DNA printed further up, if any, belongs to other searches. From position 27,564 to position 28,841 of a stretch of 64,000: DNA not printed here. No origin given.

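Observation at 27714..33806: Tightly coupled aceA - ACP - AMP-ligase - AsnB - NadE operon: two PP-loop amidating enzymes behind a carrier-protein loading module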

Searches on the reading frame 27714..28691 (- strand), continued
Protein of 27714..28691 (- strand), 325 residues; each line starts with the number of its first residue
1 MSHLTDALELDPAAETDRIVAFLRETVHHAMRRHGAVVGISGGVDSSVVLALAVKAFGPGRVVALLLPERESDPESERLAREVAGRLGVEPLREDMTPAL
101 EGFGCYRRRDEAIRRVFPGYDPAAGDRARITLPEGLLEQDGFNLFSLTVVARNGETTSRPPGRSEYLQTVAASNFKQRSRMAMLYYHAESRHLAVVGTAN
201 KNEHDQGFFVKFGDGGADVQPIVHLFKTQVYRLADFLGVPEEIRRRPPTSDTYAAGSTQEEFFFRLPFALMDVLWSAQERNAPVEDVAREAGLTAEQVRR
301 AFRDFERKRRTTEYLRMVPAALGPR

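Call 43: find_homologous_proteins(query=window:27714-28691:-, max_evalue=1e-10)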
Query window:27714-28691:- (325 aa): 7891 proteins with E <= 1e-10 among 8000 candidates; the best 120 are listed.
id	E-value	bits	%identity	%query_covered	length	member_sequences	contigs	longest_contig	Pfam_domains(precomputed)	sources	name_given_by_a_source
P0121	1.5e-211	719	100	100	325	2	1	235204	PF02540.24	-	-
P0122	1.6e-194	663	93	100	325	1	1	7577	PF02540.24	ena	-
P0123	1.3e-186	637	89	100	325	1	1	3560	PF00733.28,PF02540.24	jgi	jgi:NAD+ synthase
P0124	2.9e-185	633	87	100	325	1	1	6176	PF02540.24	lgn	-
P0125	3.5e-184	629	86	100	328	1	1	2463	PF00733.28,PF02540.24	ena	-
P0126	9.4e-183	624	86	100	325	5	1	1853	PF00733.28,PF02540.24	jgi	jgi:NAD+ synthase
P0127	2.2e-182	623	86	100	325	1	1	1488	PF00733.28,PF02540.24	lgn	-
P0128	1.8e-179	614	85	100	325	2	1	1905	PF00733.28,PF02540.24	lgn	-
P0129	4.3e-179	612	85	100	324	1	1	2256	PF02540.24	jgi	jgi:NAD+ synthase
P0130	5.8e-159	546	85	90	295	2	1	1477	PF02540.24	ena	-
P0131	1.6e-157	542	75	100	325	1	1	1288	PF00733.28,PF02540.24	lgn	-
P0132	2.0e-157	541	74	99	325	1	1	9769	PF02540.24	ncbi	-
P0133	2.8e-156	537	75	100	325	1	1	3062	PF02540.24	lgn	-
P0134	4.3e-156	537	75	99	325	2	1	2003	PF00733.28,PF02540.24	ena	-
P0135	5.0e-156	537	75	99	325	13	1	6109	PF02540.24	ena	-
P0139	6.1e-151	520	72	100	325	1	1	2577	PF02540.24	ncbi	-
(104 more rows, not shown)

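Call 56: predict_structure(alignment_id=A2)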
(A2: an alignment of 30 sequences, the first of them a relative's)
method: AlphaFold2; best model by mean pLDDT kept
length: 325 residues; sequences in the alignment: 30
mean_pLDDT: 79.5   pTM: 0.82
mean pLDDT of the five models: 79.5, 79.0, 78.2, 76.4, 74.9
residues with pLDDT >= 90: 125; 70-90: 121; 50-70: 43; < 50: 36
segments of 3 or more residues with pLDDT < 50: 200-208, 210-217, 249-264
pLDDT, mean of each block of 10 residues (from residue 1): 72 95 89 91 90 97 94 87 97 94 91 94 85 61 71 88 83 81 90 81 42 46 78 94 73 33 61 87 93 88 76 57 48
secondary structure, 60 per line:
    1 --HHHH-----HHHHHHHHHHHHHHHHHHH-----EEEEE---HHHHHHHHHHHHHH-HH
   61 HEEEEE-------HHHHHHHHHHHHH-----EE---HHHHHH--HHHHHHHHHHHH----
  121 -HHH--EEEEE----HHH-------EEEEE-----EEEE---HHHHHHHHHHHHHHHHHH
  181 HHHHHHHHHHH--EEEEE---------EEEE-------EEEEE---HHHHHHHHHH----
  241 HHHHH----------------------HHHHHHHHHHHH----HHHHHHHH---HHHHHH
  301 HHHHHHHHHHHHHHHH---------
elements in order: H3-6 H12-30 E36-40 H44-57 E62-66 H74-86 H97-102 H105-116 E127-131 E146-150 E156-159 H163-191 E194-198 E208-211 E219-223 H227-236 H241-245 H268-279 H284-291 H295-316

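Call 60: fold_search(model_id=the predicted structure, library=pdb)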
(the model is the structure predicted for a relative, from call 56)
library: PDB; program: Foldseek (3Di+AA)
matches with E <= 10: 1441; with E <= 0.001: 161
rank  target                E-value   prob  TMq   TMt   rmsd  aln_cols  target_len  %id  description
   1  2e18_A                3.8e-14  1.00  0.61  0.75   5.8       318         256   27  Crystal structure of project PH0182 from Pyrococcus horikoshii OT3 (released 2007-04-24)
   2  1xng_A                4.6e-12  1.00  0.60  0.75   5.3       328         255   22  Crystal Structure of NH3-dependent NAD+ synthetase from Helicobacter pylori (released 2005-04-05)
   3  3fiu_A                7.4e-11  1.00  0.57  0.75   6.0       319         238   22  Structure of NMN synthetase from Francisella tularensis (released 2009-03-03)
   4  1xng_B                8.7e-11  1.00  0.60  0.73   5.3       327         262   21  Crystal Structure of NH3-dependent NAD+ synthetase from Helicobacter pylori (released 2005-04-05)
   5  1xnh                  1.3e-10  1.00  0.59  0.74   6.0       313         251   24  Crystal Structure of NH3-dependent NAD+ synthetase from Helicobacter pylori (released 2005-04-05)
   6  3p52_B                2.4e-10  1.00  0.56  0.78   7.3       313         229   19  NH3-dependent NAD synthetase from Campylobacter jejuni subsp. jejuni NCTC 11168 in complex with the nitrate ion (released 2010-10-27)
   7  4f4h_A                5.0e-10  1.00  0.47  0.30  16.6       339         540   21  Crystal structure of a Glutamine dependent NAD+ synthetase from Burkholderia thailandensis (released 2012-08-08)
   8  3p52_A                1.6e-09  1.00  0.57  0.79   6.7       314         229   19  NH3-dependent NAD synthetase from Campylobacter jejuni subsp. jejuni NCTC 11168 in complex with the nitrate ion (released 2010-10-27)
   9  4f4h_B                2.2e-09  1.00  0.46  0.29  16.6       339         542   21  Crystal structure of a Glutamine dependent NAD+ synthetase from Burkholderia thailandensis (released 2012-08-08)
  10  3q4g_A                3.2e-09  1.00  0.57  0.69   6.3       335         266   21  Structure of NAD synthetase from Vibrio cholerae (released 2011-01-26)
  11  5wp0_B                3.8e-09  1.00  0.55  0.64   7.7       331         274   19  Crystal structure of NAD synthetase NadE from Vibrio fischeri (released 2017-08-16)
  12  5kha_B                4.6e-09  1.00  0.44  0.28  16.6       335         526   20  Structure of glutamine-dependent NAD+ synthetase from Acinetobacter baumannii in complex with adenosine diphosphate (A (released 2016-07-27)
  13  3n05_B                4.8e-09  1.00  0.54  0.32   6.2       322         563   18  CRYSTAL STRUCTURE OF NH3-DEPENDENT NAD+ SYNTHETASE FROM STREPTOMYCES AVERMITILIS (released 2010-07-07)
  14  2pza_A                7.6e-09  1.00  0.52  0.60   7.3       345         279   21  NAD+ Synthetase from Bacillus anthracis with AMP + PPi and Mg2+ (released 2007-07-31)
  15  2pz8_A                8.0e-09  1.00  0.52  0.60   8.5       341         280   22  NAD+ Synthetase from Bacillus anthracis with AMP-CPP and Mg2+ (released 2007-07-31)
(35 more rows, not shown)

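Call 65: search_protein_families(library=pfam, proteins=[L083:3902-4831:+, L083:5923-7164:+, L030:7337-7843:+], max_evalue=0.01)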
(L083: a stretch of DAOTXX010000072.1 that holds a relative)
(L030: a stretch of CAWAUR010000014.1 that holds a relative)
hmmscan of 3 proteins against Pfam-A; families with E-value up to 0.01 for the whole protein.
L083:3902-4831:+ (309 aa): 0 families

L083:5923-7164:+ (413 aa): 1 family
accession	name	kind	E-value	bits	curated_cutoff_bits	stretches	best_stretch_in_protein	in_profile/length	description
PF04015.17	DUF362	-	1.2e-15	58.5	24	1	161-368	1-200/200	Domain of unknown function (DUF362)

L030:7337-7843:+ (168 aa): 3 families
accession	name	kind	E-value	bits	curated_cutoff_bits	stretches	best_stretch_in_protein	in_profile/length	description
PF00132.30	Hexapep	-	2.6e-15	55.8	27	1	86-119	2-35/36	Bacterial transferase hexapeptide (six repeats)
PF14602.12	Hexapep_2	-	2.3e-10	40.5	27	1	86-119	2-33/34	Hexapeptide repeat of succinyl-transferase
PF25084.1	LbH_EIF2B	-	4.9e-07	30.2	54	1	31-122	14-97/105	EIF2B subunit epsilon LbH domain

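Call 68: list_cluster_members(proteins=[P0132, P0139, P0014, P0262])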
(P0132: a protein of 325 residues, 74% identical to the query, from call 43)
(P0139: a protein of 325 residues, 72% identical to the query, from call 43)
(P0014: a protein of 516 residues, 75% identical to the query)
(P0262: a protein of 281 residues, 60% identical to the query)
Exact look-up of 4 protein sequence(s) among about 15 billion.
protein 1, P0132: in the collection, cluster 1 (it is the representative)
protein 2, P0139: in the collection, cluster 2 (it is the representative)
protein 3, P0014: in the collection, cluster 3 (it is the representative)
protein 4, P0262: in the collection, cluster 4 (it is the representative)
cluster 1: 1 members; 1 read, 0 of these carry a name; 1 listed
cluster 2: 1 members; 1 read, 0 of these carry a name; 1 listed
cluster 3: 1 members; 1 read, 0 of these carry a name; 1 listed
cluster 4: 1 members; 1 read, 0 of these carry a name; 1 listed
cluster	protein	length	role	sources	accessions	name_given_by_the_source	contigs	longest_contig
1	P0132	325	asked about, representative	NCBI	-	-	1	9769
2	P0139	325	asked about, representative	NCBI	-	-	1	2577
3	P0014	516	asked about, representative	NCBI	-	-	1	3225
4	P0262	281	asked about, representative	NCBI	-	-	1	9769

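Call 74: search_dna_similar(query=window:27714-28691:-, collection=plasmids, mode=protein, max_evalue=1e-20, max_rows=25)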
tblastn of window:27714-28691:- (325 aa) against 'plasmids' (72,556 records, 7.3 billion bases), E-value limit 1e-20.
Records with a match: 117; places in all: 117; records where one place covers at least 80% of the query: 115.
Best place of each record, by identity: <60% 117.
By first word of the organism name: Sinorhizobium 76; Azospirillum 12; Ensifer 9; Mesorhizobium 8; Shinella 8; Rhizobium 2; Nitratireductor 1; Roseateles 1.
By predicted mobility (MOB-suite, as given by PLSDB): mobilizable 62; non-mobilizable 43; conjugative 12.
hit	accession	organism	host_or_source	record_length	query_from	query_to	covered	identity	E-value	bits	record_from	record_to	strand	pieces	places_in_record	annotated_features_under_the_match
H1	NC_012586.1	Sinorhizobium fredii NGR234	-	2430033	6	324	98%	51.7%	1e-78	268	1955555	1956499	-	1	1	record has no annotation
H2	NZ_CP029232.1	Sinorhizobium fredii CCBAU 45436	Glycine max,cell culture,plant root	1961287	6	324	98%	51.1%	6e-78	266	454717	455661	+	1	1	record has no annotation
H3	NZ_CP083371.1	Ensifer canadensis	Melilotus albus,Cell Culture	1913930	6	325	98%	50.6%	2e-76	261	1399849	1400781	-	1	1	none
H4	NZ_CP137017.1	Sinorhizobium fredii GR64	Phaseolus vulgaris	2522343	6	324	98%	50.8%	1e-77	265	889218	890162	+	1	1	record has no annotation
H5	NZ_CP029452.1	Sinorhizobium fredii CCBAU 25509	Glycine soja,cell culture,plant root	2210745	6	324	98%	50.8%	4e-77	263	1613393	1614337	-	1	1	record has no annotation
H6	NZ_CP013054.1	Sinorhizobium americanum CCGM7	Phaseolus vulgaris,root nodules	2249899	6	324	98%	50.5%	8e-77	262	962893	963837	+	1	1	none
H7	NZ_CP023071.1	Sinorhizobium fredii CCBAU 83666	G.max,nodule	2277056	6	324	98%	50.5%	2e-76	261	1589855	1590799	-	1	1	record has no annotation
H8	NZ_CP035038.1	Sinorhizobium fredii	single cell,soil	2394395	6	324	98%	50.5%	2e-76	261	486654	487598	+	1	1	none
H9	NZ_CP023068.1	Sinorhizobium sojae CCBAU 05684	G.max,nodule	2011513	6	324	98%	50.2%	2e-75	258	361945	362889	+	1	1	record has no annotation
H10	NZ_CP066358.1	Sinorhizobium meliloti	Medicago lupulina L.,nodules of ...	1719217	6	324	98%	50.2%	7e-77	263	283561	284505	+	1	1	none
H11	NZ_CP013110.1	Sinorhizobium americanum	Vachellia farnesiana,cell culture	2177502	6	324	98%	50.2%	1e-75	259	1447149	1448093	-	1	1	record has no annotation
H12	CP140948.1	Sinorhizobium meliloti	Medicago lupulina,whole organism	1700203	6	324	98%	49.8%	1e-76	262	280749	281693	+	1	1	nadE: NAD(+) synthase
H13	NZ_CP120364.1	Sinorhizobium kummerowiae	Kummerowia stipulacea,Pure culture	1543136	6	324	98%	49.8%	2e-76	261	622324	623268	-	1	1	none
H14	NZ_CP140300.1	Sinorhizobium kummerowiae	Kummerowia stipulacea,Pure culture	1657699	6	324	98%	49.8%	2e-76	261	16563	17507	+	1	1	none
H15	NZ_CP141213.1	Sinorhizobium meliloti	alfalfa,Isolate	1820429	6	324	98%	49.8%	8e-76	259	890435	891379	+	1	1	none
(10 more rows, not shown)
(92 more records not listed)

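Call 75: get_annotated_region(hit=H12, flank=14000)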
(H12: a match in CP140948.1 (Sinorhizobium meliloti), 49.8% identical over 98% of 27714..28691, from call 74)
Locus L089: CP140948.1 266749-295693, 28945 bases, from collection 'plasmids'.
description: Sinorhizobium meliloti strain ml59 plasmid pSymB, complete sequence
organism: Sinorhizobium meliloti (NCBI taxid 382)
taxonomy: Bacteria; Pseudomonadota; Alphaproteobacteria; Hyphomicrobiales; Rhizobiaceae; Sinorhizobium; Sinorhizobium meliloti
host: -; source: Medicago lupulina,whole organism; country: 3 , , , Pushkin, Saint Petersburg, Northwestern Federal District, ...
typing (MOB-suite, as given by PLSDB): mobilizable; relaxase MOBQ
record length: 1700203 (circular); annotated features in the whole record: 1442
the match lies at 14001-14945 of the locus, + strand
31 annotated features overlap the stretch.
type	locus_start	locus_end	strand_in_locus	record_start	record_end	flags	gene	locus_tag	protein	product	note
CDS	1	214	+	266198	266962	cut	-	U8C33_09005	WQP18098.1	FadR/GntR family transcriptional regulator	-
CDS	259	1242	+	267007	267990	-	denD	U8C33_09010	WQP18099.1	D-erythronate dehydrogenase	-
CDS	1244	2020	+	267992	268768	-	-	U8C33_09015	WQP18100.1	SDR family oxidoreductase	-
CDS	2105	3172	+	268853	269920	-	ugpC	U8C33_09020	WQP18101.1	sn-glycerol-3-phosphate ABC transporter ATP-binding protein UgpC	-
CDS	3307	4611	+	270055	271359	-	-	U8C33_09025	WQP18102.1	ABC transporter substrate-binding protein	-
CDS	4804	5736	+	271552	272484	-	-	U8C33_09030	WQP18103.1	sugar ABC transporter permease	-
CDS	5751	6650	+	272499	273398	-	-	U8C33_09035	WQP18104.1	carbohydrate ABC transporter permease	-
CDS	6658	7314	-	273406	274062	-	-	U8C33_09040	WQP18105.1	DUF6064 family protein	-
CDS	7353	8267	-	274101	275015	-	-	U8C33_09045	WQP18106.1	aldo/keto reductase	-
CDS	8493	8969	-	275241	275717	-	-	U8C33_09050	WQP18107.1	VOC family protein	-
CDS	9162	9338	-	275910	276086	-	-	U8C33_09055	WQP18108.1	hypothetical protein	-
CDS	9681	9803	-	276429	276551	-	-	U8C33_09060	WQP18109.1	hypothetical protein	-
CDS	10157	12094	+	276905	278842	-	asnB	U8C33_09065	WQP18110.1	asparagine synthase (glutamine-hydrolyzing)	-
CDS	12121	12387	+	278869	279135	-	-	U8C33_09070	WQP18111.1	acyl carrier protein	-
CDS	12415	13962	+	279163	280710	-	-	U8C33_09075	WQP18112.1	class I adenylate-forming enzyme family protein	-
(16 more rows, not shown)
